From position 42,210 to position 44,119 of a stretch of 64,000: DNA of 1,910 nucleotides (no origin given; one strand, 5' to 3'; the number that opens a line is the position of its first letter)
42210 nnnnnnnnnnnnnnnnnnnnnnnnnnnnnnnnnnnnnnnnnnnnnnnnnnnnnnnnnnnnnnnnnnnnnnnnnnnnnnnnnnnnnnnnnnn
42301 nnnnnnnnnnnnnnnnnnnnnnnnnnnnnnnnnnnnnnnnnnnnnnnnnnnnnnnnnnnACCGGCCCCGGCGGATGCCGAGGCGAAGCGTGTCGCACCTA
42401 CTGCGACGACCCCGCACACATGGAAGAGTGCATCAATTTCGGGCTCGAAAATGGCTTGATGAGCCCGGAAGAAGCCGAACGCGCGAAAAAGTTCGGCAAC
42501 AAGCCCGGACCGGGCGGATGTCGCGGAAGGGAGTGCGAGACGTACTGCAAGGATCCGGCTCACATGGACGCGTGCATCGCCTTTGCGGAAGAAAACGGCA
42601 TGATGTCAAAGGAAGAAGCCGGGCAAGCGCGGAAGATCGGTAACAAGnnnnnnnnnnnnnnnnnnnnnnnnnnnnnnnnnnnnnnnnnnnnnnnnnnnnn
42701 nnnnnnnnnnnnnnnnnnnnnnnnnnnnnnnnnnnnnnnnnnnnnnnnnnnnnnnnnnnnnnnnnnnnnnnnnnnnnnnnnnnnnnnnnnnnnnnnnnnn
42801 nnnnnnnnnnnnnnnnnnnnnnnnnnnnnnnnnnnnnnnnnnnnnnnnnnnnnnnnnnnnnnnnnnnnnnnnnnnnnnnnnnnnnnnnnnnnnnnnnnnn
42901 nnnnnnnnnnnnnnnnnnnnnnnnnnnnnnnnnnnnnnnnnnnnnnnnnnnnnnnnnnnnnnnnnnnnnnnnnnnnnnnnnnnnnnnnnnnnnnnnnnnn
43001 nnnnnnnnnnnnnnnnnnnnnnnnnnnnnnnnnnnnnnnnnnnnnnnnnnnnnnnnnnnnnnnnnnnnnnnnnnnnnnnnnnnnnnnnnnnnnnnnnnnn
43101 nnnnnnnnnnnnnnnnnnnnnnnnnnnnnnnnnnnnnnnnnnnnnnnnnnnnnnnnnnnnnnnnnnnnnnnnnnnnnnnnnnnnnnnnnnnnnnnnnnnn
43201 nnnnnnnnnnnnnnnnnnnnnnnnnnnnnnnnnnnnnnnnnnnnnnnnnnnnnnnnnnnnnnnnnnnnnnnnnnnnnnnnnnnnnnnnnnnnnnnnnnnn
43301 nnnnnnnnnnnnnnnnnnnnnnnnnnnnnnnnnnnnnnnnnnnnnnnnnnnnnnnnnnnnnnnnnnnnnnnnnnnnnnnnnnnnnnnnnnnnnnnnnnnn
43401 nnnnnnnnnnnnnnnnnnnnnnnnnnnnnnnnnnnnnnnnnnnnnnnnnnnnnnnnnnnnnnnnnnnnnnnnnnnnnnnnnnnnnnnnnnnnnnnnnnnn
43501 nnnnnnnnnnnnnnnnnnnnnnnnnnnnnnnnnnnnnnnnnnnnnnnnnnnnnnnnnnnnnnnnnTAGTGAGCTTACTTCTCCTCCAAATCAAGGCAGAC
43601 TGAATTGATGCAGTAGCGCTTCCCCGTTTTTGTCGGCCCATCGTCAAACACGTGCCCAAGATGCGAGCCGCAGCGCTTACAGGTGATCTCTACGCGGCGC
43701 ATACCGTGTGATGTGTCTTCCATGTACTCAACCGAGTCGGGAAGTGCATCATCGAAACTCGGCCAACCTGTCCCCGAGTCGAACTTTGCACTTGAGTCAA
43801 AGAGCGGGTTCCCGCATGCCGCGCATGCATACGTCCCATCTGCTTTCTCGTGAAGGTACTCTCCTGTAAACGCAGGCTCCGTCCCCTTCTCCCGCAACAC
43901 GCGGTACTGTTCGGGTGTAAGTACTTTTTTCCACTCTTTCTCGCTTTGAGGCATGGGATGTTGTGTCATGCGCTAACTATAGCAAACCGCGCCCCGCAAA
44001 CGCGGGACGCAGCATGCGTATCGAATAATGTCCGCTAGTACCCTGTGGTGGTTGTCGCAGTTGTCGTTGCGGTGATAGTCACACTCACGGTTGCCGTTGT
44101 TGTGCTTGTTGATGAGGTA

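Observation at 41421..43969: Secreted protein of ten tandem four-Cys/one-His repeats, unusually Met-rich, convergent with msrB and preceded by a small NP-repeat membrane protein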

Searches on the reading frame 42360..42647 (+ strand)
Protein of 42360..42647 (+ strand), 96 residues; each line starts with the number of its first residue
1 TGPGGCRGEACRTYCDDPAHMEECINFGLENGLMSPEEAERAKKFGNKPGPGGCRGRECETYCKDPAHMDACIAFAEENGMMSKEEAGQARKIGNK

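Call 53: predict_structure(alignment_id=A3)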
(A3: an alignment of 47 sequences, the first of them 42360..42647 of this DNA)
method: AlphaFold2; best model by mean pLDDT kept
length: 96 residues; sequences in the alignment: 47
mean_pLDDT: 87.5   pTM: 0.64
mean pLDDT of the five models: 87.5, 87.2, 86.4, 86.1, 85.5
residues with pLDDT >= 90: 40; 70-90: 54; 50-70: 2; < 50: 0
segments of 3 or more residues with pLDDT < 50: none
pLDDT, mean of each block of 10 residues (from residue 1): 90 87 92 91 82 84 89 90 90 74
secondary structure, 60 per line:
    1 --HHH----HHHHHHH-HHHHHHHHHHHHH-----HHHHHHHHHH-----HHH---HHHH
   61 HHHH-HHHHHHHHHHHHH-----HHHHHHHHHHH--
elements in order: H10-16 H18-30 H36-45 H57-64 H66-78 H84-94

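Call 55: fold_search(model_id=the predicted structure, library=pdb)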
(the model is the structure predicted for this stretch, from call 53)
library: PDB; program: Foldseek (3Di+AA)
matches with E <= 10: 41; with E <= 0.001: 0
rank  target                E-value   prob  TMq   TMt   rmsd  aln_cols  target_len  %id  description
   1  2n7z_MODEL_1_A        2.6e+00  0.11  0.29  0.27  13.6        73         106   15  Solution structure of RIP2 CARD (released 2015-12-23)
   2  6xp8                  3.0e+00  0.20  0.30  0.15   7.8        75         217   16  The crystal structure of TfuA involved in peptide backbone thioamidation from Methanosarcina acetivorans (released 2021-03-17)
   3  7oqv_CCC              3.8e+00  0.12  0.35  0.46  13.5        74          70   18  Crystal structure of the polymerising VEL domain of VIN3 (I575D mutant) (released 2022-11-09)
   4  6tnn_I                3.8e+00  0.05  0.27  0.22  14.2        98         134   12  Mini-RNase III (Mini-III) bound to 50S ribosome with precursor 23S rRNA (released 2020-09-30)
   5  9axt_Bd               4.3e+00  0.07  0.31  0.19  23.0       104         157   17  Non-translating S. pombe ribosome (released 2024-10-16)
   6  7o6u                  4.6e+00  0.10  0.34  0.44  13.2        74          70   18  Crystal structure of the VIN3 VEL polymerising domain (R554A R556D mutant) (released 2022-11-09)
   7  5fio_B                4.8e+00  0.06  0.28  0.08  11.0        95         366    9  DARPins as a new tool for experimental phasing in protein crystallography (released 2016-11-16)
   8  4v9f_P                5.5e+00  0.06  0.29  0.20  21.4        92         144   14  The re-refined crystal structure of the Haloarcula marismortui large ribosomal subunit at 2.4 Angstrom resolution: mor (released 2014-07-09)
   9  8onz_LR               5.5e+00  0.06  0.31  0.20  24.2       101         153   11  Chaetomium thermophilum Methionine Aminopeptidase 2 at the 80S ribosome (released 2024-02-21)
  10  2vwa_A                5.5e+00  0.04  0.24  0.23  17.5        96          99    8  Crystal structure of a sporozoite protein essential for liver stage development of malaria parasite (released 2008-07-08)
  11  8bip_LR               5.8e+00  0.07  0.31  0.18  20.5        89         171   17  Structure of a yeast 80S ribosome-bound N-Acetyltransferase B complex (released 2023-02-08)
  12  9k7l_B                6.2e+00  0.15  0.31  0.13   4.9        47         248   26  Gamma-glutamyl peptidase 1 from Arabidopsis thaliana (H192N gamma-Glu intermediate) (released 2025-10-29)
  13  9dxd_A                6.6e+00  0.08  0.30  0.06  16.2        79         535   13  attLmm bound serine integrase and RDF complex in the pre-rotation state (released 2026-01-21)
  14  8oh6_BM               6.6e+00  0.07  0.31  0.18  20.4        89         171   16  Crystal structure of the Candida albicans 80S ribosome in complex with Paromomycin (500umol) (released 2024-10-02)
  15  9g1z_z                6.6e+00  0.06  0.31  0.19  23.3       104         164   15  Structure of Candida albicans 80S ribosome in complex with mefloquine (non-rotated state) (released 2025-04-23)
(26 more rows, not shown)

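Call 67: fold_search(model_id=the predicted structure, library=viral)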
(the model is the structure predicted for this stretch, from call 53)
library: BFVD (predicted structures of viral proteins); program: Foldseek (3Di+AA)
matches with E <= 10: 109; with E <= 0.001: 0
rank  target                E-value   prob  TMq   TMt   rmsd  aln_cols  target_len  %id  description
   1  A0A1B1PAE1            3.9e-01  0.38  0.31  0.35  10.4        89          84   17  Uncharacterized protein [Bacillus phage Aurora]
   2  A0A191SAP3            4.6e-01  0.28  0.30  0.17  10.8       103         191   19  (no name in the UniProt tables at hand)
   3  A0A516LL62            9.1e-01  0.15  0.27  0.06  11.6       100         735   19  (no name in the UniProt tables at hand)
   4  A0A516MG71            1.0e+00  0.20  0.30  0.06  10.3        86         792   13  (no name in the UniProt tables at hand)
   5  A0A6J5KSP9            1.2e+00  0.16  0.29  0.19   8.4       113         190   12  Uncharacterized protein [uncultured Caudovirales phage]
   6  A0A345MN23            1.2e+00  0.16  0.26  0.12   7.1        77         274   14  (no name in the UniProt tables at hand)
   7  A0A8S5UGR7            1.2e+00  0.90  0.28  0.15   1.0        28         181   28  Uncharacterized protein [Myoviridae sp. ctshb19]
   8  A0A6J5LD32            1.5e+00  0.13  0.24  0.28  11.9        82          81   21  Uncharacterized protein [uncultured Caudovirales phage]
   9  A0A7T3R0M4            1.8e+00  0.33  0.30  0.12   6.0        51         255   27  Putative capsid protein [Soybean thrips virus 4]
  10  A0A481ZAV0            1.8e+00  0.07  0.25  0.18  13.2        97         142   15  Uncharacterized protein [Pithovirus LCPAC403]
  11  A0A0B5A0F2            2.3e+00  0.07  0.24  0.05  11.9       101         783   13  Tail tape-measure protein [Paracoccus phage vB_PmaS-R3]
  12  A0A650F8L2            2.4e+00  0.20  0.28  0.41  11.8        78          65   15  Uncharacterized protein [Lactococcus phage PC_B1]
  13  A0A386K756            3.1e+00  0.11  0.30  0.25   9.2        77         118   18  Uncharacterized protein [Bacillus phage Ray17]
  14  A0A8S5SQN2            3.1e+00  0.10  0.27  0.33  12.7        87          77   13  Uncharacterized protein [Siphoviridae sp. cto3L1]
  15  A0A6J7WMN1            3.8e+00  0.35  0.34  0.48   2.9        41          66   17  Uncharacterized protein [uncultured Caudovirales phage]
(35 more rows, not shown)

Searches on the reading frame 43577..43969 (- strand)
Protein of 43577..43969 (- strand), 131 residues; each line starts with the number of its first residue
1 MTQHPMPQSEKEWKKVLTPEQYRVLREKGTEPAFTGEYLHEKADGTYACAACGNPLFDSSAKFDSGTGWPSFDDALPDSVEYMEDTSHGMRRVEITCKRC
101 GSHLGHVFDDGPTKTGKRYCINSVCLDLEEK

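Call 4: search_protein_families(library=pfam, proteins=[window:43577-43969:-], max_evalue=0.1)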
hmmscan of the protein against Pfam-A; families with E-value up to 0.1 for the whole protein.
window:43577-43969:- (131 aa): 12 families
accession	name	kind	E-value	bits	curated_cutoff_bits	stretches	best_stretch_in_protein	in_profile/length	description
PF01641.26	SelR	-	3.2e-52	175.8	24.9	1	17-129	1-115/116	SelR domain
PF24046.1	At4g08330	-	8.2e-06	26.3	27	1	90-115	74-99/129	At4g08330 beta-tent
PF03226.21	Yippee-Mis18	-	0.0001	22.9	26.6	1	47-129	3-91/108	Yippee zinc-binding/DNA-binding /Mis18, centromere assembly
PF08271.17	Zn_Ribbon_TF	-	0.0039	17.2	29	0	92-104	17-29/43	TFIIB zinc-binding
PF13824.12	zf-Mss51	-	0.0046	17.5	27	0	42-65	10-33/55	Zinc-finger of mitochondrial splicing suppressor 51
PF10058.14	Zn_ribbon_10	-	0.0084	16.3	24.2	0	85-117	13-44/54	ER junction formation factor lunapark, zinc ribbon finger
PF14279.12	HNH_5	-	0.031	14.6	27.5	0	92-110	31-49/56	HNH endonuclease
PF24458.1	DUF7573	-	0.034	14.5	30.2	0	94-111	11-28/39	Domain of unknown function (DUF7573)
PF13248.11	Zn_ribbon_3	-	0.034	14.1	27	0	46-61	2-16/26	zinc-ribbon domain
PF05077.17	DUF678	-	0.055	14.1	24.1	0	93-106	56-69/74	Protein of unknown function (DUF678)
PF09814.14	HECT_2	-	0.056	12.8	22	0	88-112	200-224/369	HECT-like Ubiquitin-conjugating enzyme (E2)-binding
PF22289.1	DmmA-like_C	-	0.058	13.8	27.4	0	89-104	13-28/44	Dimethylamine monooxygenase subunit DmmA-like, C-terminal domain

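Call 5: search_protein_families(library=ncbifam, proteins=[window:43577-43969:-], max_evalue=1)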
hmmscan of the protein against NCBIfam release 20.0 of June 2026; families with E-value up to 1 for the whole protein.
window:43577-43969:- (131 aa): 8 families
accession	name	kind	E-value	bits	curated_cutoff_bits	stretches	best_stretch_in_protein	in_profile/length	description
TIGR00357.1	TIGR00357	equivalog_domain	3.1e-54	182.6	113.05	1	8-127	2-122/134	peptide-methionine (R)-S-oxide reductase MsrB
NF004042.0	PRK05550.1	equivalog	1.7e-45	155.4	330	1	10-129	4-122/293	bifunctional methionine sulfoxide reductase B/A protein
NF004036.0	PRK05508.1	equivalog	2.9e-36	123.9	179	1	15-129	4-117/121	methionine-R-sulfoxide reductase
NF010625.0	PRK14018.1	equivalog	2.2e-35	122.1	522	1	9-126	381-500/521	bifunctional peptide-methionine (S)-S-oxide reductase MsrA/peptide-methionine (R)-S-oxide reductase MsrB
NF047912.1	ECs_2282_CxxC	subfamily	0.0027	17.6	37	1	46-65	2-21/60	ECs_2282 family putative zinc-binding protein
NF045510.1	4Cys_prefix_kin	domain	0.038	14.2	24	0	48-56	18-26/26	4-Cys prefix domain-containing protein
NF010268.0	PRK13715.1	equivalog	0.12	12.3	108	1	46-63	34-51/73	conjugal transfer protein TraR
NF003214.0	PRK04179.1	equivalog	0.14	12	71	0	91-106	14-29/62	50S ribosomal protein L37e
